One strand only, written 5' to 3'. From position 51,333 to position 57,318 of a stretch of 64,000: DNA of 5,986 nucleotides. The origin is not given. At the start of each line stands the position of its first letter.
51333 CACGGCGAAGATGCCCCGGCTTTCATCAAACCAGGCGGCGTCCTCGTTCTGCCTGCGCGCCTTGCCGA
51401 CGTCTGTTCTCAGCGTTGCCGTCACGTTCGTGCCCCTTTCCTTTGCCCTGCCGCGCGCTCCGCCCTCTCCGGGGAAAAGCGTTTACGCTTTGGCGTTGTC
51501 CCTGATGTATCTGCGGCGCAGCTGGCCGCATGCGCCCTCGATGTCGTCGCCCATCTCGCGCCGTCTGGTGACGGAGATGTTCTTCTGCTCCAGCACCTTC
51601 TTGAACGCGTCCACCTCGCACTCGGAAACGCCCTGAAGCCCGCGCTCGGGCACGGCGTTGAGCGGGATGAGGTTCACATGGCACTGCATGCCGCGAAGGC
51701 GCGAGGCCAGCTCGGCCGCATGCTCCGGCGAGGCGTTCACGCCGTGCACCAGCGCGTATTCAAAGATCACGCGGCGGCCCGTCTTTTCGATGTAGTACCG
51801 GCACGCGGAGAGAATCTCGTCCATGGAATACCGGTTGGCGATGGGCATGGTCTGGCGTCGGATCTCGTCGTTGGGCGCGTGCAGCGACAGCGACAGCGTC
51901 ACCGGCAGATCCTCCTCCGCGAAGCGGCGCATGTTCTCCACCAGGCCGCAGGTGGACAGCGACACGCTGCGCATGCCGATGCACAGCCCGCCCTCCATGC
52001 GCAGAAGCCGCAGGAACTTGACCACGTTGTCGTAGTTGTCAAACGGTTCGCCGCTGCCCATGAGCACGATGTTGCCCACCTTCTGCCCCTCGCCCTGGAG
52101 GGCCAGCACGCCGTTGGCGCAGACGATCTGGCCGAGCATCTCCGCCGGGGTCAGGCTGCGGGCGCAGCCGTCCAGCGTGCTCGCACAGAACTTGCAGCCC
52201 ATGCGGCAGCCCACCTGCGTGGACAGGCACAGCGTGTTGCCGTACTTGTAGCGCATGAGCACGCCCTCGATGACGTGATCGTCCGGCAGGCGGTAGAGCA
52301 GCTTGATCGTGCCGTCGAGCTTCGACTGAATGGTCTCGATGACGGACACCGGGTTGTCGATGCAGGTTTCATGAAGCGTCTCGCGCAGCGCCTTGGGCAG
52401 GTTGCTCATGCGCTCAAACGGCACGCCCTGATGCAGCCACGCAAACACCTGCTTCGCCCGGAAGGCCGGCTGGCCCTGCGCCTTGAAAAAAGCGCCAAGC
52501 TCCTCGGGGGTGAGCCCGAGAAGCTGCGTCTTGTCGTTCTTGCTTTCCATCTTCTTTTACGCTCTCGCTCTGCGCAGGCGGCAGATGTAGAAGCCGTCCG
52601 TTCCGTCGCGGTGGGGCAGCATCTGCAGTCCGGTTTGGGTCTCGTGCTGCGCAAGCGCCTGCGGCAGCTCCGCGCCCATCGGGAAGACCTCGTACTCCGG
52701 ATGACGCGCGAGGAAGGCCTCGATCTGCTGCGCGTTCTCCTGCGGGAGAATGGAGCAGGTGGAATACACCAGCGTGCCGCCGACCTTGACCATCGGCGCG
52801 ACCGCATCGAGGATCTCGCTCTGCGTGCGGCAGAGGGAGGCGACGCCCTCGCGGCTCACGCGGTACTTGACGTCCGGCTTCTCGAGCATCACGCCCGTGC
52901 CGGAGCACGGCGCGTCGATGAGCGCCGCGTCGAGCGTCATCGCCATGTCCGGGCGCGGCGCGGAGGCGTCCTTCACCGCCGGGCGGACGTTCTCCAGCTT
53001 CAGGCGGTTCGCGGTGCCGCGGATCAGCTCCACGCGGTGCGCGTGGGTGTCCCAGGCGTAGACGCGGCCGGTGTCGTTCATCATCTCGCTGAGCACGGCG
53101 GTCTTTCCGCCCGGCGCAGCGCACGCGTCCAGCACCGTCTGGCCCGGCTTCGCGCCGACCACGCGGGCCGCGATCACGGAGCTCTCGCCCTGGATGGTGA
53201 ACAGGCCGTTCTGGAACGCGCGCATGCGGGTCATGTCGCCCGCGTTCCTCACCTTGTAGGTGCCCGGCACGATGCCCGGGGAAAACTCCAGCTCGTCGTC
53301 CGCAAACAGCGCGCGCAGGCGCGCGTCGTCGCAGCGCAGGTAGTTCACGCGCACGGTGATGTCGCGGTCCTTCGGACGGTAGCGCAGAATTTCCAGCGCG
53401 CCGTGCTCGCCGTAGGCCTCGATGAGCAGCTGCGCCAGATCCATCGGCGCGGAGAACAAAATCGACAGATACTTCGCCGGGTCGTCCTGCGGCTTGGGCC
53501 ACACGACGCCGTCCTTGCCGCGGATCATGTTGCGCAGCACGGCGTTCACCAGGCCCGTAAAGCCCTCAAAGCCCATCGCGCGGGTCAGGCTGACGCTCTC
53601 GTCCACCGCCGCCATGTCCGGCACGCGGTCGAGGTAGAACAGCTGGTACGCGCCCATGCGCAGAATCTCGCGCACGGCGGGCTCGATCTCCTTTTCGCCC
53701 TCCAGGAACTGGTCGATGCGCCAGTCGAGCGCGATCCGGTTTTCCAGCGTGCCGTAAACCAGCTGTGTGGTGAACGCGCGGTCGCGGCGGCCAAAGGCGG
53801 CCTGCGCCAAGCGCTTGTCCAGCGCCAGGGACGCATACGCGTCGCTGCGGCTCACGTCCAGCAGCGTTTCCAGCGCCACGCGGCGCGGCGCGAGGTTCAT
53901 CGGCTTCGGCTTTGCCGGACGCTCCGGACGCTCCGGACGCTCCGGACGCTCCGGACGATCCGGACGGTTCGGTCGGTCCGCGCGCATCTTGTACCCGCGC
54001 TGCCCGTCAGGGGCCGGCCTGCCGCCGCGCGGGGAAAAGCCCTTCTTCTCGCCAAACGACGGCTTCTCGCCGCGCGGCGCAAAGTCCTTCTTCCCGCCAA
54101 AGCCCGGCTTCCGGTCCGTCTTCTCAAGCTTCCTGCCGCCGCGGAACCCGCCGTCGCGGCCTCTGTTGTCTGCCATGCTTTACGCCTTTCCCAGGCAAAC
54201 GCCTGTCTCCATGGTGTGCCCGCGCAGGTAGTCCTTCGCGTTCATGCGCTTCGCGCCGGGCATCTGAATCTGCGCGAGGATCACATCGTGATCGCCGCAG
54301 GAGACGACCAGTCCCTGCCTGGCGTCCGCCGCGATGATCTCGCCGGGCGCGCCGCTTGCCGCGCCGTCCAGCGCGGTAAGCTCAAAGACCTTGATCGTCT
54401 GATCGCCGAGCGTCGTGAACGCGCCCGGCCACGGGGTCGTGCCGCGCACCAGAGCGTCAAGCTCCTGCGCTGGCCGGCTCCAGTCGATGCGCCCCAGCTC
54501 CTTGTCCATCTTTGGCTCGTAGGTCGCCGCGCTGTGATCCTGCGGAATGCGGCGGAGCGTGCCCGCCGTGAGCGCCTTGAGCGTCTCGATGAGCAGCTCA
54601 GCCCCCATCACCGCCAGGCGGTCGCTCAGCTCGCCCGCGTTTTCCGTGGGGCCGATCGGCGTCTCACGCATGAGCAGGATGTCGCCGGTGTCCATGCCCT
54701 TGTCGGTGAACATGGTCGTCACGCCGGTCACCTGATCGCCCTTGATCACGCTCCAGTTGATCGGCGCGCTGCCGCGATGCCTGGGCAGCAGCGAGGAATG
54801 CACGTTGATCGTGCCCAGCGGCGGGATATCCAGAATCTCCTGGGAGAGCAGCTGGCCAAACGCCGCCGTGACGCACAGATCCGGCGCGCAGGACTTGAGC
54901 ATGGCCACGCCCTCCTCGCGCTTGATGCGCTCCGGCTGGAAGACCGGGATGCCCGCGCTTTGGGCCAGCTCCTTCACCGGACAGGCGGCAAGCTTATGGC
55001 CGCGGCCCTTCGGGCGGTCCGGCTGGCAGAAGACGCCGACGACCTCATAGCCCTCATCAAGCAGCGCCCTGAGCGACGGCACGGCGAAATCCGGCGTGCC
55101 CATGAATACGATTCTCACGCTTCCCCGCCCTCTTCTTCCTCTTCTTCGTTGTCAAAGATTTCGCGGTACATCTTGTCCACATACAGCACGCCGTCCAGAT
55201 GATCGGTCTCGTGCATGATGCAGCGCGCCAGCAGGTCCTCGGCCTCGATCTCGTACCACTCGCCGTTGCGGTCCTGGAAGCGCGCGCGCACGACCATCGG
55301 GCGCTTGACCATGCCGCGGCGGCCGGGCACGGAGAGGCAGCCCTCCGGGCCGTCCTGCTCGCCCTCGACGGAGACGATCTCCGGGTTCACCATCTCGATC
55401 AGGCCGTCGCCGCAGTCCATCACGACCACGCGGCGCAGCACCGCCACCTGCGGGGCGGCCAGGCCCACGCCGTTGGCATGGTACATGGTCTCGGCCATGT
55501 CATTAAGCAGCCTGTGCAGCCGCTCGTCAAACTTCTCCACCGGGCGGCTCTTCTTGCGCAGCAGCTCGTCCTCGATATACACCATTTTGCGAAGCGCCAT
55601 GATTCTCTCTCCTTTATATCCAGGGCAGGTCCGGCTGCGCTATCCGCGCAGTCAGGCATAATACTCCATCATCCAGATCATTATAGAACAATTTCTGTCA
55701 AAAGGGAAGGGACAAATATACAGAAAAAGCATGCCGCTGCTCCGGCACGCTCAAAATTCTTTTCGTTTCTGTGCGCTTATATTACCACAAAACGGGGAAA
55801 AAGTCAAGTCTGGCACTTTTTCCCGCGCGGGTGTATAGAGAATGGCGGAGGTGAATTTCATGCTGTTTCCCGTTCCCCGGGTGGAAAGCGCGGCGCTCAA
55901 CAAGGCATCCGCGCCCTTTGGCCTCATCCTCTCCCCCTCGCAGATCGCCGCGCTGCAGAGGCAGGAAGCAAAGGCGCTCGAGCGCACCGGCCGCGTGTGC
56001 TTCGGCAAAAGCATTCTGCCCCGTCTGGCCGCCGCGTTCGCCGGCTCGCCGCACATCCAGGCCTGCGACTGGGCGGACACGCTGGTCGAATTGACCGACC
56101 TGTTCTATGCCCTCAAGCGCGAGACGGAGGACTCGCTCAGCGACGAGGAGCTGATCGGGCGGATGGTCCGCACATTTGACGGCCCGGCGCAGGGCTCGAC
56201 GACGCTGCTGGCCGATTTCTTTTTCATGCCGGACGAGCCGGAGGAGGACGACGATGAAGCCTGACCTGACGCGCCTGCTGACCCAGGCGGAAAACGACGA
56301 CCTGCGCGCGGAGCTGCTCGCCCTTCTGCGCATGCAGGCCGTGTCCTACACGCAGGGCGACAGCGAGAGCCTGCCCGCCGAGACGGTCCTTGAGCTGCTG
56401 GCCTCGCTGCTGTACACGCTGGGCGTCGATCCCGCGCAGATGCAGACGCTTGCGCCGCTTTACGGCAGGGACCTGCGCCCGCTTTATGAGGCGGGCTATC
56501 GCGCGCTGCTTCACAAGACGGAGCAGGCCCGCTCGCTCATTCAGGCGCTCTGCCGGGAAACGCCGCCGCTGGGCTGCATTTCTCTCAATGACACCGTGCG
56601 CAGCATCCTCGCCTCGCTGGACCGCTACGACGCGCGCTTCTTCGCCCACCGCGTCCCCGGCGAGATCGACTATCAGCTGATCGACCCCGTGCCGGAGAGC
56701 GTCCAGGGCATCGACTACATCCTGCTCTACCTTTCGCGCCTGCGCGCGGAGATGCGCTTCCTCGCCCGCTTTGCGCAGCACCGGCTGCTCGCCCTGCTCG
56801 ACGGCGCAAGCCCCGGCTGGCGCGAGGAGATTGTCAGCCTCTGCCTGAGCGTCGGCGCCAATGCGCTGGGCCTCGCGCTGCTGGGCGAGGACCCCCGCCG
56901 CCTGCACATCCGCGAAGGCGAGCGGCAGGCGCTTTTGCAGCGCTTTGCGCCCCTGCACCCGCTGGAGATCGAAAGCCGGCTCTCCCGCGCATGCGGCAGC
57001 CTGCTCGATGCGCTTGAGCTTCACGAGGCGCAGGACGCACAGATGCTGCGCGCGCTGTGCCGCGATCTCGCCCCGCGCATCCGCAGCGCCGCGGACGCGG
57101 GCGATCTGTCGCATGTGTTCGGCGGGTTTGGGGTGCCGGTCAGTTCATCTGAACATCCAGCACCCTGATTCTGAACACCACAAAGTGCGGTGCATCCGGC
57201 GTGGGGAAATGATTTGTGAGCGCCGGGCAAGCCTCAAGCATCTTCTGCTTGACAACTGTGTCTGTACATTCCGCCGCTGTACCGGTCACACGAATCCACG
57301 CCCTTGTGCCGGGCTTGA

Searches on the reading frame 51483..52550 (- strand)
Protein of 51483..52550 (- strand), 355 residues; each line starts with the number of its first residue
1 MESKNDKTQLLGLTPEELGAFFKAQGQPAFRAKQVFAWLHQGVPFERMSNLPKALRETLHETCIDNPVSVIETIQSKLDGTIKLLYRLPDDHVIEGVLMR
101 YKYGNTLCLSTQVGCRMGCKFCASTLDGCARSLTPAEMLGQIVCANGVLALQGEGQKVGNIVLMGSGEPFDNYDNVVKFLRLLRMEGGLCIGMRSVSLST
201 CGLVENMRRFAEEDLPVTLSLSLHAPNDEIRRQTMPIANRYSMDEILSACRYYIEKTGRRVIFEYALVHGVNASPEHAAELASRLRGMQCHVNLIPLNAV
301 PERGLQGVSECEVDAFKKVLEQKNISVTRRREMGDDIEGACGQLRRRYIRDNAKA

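Call 76: search_protein_families(library=pfam, proteins=[window:51483-52550:-], max_evalue=0.001)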
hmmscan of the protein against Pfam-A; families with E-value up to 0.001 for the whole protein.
window:51483-52550:- (355 aa): 2 families
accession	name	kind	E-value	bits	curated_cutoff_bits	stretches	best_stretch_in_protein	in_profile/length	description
PF04055.27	Radical_SAM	-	1.6e-15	58.1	29.5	1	110-281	2-165/166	Radical SAM superfamily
PF21016.3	RlmN_N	-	4.3e-15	55.6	24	1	9-63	2-58/60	Ribosomal RNA large subunit methyltransferase N-terminal domain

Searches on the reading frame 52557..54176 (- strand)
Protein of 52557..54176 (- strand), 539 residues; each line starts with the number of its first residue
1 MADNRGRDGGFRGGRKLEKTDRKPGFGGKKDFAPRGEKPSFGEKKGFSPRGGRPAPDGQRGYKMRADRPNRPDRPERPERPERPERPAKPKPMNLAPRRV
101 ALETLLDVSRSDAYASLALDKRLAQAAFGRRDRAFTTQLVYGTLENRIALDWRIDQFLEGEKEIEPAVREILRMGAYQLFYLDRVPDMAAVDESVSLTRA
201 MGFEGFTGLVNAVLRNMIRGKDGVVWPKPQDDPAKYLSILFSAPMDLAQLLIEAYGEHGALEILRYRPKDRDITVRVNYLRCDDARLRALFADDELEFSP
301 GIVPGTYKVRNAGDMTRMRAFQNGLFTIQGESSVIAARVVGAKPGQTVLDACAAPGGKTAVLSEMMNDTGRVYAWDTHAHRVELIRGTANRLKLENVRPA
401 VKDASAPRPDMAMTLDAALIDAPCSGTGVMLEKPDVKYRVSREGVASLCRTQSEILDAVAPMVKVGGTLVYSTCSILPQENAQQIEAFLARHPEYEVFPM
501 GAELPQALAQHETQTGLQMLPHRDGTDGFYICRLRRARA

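Call 76: search_protein_families(library=pfam, proteins=[window:52557-54176:-], max_evalue=0.001)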
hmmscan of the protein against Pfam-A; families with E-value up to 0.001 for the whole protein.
window:52557-54176:- (539 aa): 3 families
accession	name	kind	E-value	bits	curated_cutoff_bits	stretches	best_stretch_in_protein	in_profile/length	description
PF01189.24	Methyltr_RsmB-F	-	7.5e-56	189.4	27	1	342-535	6-199/199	16S rRNA methyltransferase RsmB/F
PF01029.23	NusB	-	1.9e-28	99.9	23.1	1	97-219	3-133/133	NusB family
PF01728.25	FtsJ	-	3e-05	24.5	24.1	1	343-381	20-57/181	FtsJ-like methyltransferase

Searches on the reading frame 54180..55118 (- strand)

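Call 76: search_protein_families(library=pfam, proteins=[window:54180-55118:-], max_evalue=0.001)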
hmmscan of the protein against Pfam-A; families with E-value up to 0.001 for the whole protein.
window:54180-55118:- (312 aa): 2 families
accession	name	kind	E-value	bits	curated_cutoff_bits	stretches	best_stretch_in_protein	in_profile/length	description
PF00551.24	Formyl_trans_N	-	5e-42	144.1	26.1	1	1-180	1-181/181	Formyl transferase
PF02911.23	Formyl_trans_C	-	3.5e-28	98.2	21.1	1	203-301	1-99/100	Formyl transferase, C-terminal domain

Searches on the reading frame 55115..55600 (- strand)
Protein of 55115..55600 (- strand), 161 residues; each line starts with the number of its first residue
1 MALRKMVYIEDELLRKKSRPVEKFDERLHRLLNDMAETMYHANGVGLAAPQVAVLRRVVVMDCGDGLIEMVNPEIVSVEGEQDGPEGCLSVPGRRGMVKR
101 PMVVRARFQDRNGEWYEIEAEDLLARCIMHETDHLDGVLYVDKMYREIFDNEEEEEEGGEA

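Call 76: search_protein_families(library=pfam, proteins=[window:55115-55600:-], max_evalue=0.001)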
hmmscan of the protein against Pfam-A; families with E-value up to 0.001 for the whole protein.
window:55115-55600:- (161 aa): 1 family
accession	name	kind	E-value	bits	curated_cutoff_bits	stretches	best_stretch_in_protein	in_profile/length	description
PF01327.26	Pep_deformylase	-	6.9e-49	165.9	22.8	1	4-145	2-151/156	Polypeptide deformylase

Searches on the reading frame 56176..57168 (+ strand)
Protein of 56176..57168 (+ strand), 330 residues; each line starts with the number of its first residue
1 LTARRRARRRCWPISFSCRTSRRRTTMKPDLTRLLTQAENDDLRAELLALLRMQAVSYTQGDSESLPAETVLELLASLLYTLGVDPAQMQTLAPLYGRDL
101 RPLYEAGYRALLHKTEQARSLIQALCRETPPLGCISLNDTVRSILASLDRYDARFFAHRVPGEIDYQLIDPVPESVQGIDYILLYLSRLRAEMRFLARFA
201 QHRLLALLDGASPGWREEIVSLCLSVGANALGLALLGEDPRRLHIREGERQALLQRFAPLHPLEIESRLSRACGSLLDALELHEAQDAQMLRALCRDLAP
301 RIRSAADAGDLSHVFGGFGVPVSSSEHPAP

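Call 76: search_protein_families(library=pfam, proteins=[window:56176-57168:+], max_evalue=0.001)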
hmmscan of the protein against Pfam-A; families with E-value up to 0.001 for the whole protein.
window:56176-57168:+ (330 aa): 1 family
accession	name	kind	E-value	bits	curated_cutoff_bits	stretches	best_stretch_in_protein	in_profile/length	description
PF19677.4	DUF6179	-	1.1e-52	179.4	25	1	50-315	1-270/272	Family of unknown function (DUF6179)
